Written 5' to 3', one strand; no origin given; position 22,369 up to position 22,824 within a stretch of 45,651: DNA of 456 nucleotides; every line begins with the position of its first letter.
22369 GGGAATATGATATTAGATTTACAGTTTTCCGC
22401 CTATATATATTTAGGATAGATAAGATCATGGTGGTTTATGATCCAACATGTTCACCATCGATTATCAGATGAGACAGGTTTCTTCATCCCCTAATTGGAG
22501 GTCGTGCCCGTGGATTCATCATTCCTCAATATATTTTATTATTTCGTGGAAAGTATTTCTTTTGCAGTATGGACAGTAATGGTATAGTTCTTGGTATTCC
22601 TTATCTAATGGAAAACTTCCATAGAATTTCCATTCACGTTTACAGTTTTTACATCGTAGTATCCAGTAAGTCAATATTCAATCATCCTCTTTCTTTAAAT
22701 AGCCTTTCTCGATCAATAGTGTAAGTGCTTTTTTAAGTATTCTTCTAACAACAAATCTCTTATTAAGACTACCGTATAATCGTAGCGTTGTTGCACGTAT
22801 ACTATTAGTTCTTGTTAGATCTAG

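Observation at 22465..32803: Recurrent variant box pair RUGAAGA/C(A|G)GA that covaries as the K-turn model predicts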

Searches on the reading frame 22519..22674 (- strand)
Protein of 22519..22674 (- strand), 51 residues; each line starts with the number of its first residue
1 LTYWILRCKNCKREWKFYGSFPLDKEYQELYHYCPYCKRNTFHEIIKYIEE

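Call 55: search_protein_families(library=pfam, proteins=[window:22519-22674:-], max_evalue=0.001)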
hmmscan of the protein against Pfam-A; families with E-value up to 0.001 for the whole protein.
window:22519-22674:- (51 aa): 0 families
